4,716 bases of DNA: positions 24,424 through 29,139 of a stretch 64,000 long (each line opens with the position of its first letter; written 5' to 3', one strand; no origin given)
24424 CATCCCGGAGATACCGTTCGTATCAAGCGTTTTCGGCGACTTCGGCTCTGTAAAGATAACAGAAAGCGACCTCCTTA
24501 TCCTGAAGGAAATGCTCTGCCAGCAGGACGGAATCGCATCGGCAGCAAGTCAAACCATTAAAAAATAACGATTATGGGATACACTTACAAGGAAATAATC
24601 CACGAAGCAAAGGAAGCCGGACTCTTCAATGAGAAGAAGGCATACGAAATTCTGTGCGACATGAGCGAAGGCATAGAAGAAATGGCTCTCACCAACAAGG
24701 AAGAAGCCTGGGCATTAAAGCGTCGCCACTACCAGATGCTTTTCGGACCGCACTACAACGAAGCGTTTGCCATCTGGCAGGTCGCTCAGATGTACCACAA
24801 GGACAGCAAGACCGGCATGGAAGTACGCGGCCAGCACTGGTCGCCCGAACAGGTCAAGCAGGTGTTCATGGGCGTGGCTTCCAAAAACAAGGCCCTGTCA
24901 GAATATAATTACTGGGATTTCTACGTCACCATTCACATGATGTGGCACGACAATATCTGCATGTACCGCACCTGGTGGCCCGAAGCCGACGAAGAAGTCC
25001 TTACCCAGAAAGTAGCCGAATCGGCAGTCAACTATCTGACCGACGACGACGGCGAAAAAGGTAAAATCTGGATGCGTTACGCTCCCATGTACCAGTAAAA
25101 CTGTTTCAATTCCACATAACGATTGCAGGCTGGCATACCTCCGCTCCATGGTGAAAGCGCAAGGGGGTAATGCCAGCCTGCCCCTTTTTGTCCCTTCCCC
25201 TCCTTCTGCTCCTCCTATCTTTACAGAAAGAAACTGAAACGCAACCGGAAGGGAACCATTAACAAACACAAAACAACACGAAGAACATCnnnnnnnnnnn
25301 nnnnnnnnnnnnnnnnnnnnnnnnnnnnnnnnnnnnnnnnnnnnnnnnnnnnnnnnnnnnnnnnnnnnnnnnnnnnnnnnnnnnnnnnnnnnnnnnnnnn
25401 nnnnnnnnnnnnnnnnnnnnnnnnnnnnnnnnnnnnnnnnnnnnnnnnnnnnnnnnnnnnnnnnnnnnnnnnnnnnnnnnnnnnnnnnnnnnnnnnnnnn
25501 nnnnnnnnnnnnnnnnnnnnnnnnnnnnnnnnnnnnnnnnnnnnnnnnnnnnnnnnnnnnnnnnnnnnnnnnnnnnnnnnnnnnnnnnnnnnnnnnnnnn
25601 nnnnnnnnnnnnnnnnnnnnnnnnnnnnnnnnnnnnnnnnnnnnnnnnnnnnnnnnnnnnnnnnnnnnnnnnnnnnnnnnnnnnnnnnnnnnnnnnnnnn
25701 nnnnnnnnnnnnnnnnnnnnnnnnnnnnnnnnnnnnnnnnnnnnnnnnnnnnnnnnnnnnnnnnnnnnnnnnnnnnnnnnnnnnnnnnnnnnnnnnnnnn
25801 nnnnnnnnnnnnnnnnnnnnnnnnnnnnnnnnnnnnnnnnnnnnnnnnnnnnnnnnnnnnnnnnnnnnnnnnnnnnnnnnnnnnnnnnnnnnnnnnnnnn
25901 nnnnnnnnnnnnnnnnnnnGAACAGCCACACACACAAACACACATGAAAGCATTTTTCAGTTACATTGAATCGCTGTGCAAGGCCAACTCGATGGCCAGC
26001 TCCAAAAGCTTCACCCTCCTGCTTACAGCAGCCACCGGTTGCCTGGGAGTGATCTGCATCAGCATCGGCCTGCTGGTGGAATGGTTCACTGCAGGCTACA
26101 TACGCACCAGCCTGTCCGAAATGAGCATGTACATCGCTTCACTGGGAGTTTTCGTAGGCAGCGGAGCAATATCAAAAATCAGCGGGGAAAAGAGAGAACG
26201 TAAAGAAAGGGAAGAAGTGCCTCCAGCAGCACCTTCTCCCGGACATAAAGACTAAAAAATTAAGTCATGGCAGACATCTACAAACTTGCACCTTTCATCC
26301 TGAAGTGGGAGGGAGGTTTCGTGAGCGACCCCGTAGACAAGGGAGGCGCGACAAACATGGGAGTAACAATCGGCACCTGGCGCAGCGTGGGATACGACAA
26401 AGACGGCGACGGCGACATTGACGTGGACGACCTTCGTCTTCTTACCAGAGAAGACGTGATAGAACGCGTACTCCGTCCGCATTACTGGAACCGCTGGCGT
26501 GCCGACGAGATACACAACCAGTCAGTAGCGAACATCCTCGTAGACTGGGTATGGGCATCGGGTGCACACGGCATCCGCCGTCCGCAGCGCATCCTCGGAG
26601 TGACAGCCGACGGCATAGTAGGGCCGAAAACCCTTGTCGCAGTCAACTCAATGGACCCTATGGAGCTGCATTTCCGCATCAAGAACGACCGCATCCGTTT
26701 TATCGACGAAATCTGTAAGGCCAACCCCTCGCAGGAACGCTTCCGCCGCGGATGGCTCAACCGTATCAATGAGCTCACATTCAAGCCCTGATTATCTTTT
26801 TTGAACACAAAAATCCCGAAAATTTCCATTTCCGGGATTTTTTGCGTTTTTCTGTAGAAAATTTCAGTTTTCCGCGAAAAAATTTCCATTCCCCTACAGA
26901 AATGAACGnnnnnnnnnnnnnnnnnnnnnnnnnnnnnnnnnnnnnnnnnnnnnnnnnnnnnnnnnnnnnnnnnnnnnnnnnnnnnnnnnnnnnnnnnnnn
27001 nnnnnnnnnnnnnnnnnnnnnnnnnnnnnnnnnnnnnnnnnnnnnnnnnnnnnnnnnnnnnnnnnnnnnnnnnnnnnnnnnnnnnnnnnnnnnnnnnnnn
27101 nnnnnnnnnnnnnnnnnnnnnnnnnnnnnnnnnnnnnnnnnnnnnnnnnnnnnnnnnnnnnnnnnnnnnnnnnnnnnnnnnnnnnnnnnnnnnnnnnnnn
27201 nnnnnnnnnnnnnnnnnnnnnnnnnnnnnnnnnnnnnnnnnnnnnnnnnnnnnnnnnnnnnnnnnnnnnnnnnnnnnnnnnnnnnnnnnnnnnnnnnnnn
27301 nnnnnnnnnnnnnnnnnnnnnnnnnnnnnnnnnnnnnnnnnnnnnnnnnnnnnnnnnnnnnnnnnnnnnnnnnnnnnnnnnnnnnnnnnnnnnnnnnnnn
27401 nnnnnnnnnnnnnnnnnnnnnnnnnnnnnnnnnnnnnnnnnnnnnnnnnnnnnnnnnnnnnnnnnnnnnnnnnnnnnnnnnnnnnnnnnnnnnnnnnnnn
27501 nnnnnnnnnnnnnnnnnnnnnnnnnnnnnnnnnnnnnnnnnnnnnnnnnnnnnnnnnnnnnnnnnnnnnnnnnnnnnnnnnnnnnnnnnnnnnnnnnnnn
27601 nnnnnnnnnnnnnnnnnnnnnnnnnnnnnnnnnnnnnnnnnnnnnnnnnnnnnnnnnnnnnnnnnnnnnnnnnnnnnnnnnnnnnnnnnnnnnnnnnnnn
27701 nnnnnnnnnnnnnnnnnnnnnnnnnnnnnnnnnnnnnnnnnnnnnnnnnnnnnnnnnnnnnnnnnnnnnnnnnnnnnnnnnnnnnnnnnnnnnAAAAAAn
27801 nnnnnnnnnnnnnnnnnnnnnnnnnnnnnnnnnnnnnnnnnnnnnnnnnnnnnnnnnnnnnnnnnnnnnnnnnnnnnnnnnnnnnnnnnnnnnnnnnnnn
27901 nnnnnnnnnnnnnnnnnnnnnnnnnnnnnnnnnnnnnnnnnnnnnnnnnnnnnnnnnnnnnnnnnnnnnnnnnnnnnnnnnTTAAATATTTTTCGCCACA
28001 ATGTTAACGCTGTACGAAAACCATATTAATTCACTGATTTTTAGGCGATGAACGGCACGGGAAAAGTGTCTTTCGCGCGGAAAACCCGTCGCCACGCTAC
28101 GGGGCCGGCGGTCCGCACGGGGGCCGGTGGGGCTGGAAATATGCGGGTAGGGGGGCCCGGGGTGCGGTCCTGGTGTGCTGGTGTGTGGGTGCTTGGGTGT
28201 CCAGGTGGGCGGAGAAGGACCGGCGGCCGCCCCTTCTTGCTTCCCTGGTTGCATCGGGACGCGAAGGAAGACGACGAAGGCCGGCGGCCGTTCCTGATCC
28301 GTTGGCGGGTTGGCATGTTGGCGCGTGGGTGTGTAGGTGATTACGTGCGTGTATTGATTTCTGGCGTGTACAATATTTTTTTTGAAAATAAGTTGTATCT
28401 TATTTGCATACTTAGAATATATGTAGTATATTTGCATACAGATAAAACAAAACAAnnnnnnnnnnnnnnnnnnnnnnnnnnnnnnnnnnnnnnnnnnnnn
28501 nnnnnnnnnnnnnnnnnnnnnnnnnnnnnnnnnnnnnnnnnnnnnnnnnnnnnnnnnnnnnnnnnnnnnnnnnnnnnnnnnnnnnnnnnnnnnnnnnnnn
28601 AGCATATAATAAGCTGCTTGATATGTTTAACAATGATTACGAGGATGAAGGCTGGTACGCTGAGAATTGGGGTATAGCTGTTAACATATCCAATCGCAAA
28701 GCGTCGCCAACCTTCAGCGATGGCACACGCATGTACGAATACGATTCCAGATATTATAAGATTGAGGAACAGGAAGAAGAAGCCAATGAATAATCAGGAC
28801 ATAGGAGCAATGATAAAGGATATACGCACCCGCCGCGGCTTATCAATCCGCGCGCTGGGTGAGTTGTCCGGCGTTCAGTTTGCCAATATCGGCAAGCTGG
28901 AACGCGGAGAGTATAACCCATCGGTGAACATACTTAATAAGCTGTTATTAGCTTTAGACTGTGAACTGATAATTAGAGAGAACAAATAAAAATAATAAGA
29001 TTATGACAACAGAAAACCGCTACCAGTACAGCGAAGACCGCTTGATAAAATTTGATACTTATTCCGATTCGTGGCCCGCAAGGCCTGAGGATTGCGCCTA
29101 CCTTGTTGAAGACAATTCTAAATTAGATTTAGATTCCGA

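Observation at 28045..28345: G-rich, GC-rich ~300-nt non-coding island at the boundary between late and early genes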

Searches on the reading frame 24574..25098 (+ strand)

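Call 8: search_protein_families(library=pfam, proteins=[window:24574-25098:+], max_evalue=0.01)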
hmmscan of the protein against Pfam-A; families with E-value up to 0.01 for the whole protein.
window:24574-25098:+ (174 aa): 1 family
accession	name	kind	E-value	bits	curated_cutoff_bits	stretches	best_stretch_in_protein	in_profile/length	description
PF25223.1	DUF7841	-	8.5e-18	65.1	25.2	1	52-169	7-113/114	Domain of unknown function (DUF7841)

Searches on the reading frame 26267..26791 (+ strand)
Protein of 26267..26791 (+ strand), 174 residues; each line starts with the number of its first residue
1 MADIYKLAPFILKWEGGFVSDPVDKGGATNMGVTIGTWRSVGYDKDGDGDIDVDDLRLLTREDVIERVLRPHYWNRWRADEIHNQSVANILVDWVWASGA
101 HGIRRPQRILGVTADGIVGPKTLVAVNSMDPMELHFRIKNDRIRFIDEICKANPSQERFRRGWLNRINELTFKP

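Call 8: search_protein_families(library=pfam, proteins=[window:26267-26791:+], max_evalue=0.01)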
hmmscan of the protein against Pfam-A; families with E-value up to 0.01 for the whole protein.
window:26267-26791:+ (174 aa): 3 families
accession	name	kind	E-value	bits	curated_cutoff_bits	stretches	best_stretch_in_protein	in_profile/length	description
PF05838.17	Glyco_hydro_108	-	2.1e-22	79.9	21.2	1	10-99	3-85/85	Glycosyl hydrolase 108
PF09374.15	PG_binding_3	-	1e-15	58.1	24.6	1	101-167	1-75/76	Predicted Peptidoglycan domain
PF05279.16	Asp-B-Hydro_N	-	0.0033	17.8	23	1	43-59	48-64/66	Aspartyl beta-hydroxylase N-terminal region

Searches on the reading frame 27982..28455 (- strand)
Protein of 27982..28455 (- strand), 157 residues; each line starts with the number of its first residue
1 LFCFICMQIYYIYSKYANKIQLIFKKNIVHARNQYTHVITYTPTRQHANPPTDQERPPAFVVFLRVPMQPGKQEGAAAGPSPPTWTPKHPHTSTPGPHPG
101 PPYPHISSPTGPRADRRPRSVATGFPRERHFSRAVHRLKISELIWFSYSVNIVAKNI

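Call 8: search_protein_families(library=pfam, proteins=[window:27982-28455:-], max_evalue=0.01)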
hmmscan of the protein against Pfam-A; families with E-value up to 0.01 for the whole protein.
window:27982-28455:- (157 aa): 0 families

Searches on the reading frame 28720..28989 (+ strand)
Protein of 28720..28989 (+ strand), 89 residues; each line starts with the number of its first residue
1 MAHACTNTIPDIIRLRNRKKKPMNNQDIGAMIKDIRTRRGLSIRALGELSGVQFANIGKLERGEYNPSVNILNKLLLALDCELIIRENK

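Call 8: search_protein_families(library=pfam, proteins=[window:28720-28989:+], max_evalue=0.01)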
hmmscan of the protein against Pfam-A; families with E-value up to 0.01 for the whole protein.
window:28720-28989:+ (89 aa): 4 families
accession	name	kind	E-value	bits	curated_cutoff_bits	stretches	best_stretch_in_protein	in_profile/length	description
PF01381.28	HTH_3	-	1.4e-10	41.5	23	1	32-83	1-52/55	Helix-turn-helix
PF13560.12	HTH_31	-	3.6e-07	30.8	27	1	28-79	2-54/64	Helix-turn-helix domain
PF13443.12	HTH_26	-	0.00035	21.2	22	1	32-82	2-53/63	Cro/C1-type HTH DNA-binding domain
PF13744.12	HTH_37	-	0.0013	18.9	27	1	29-86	20-78/80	Helix-turn-helix domain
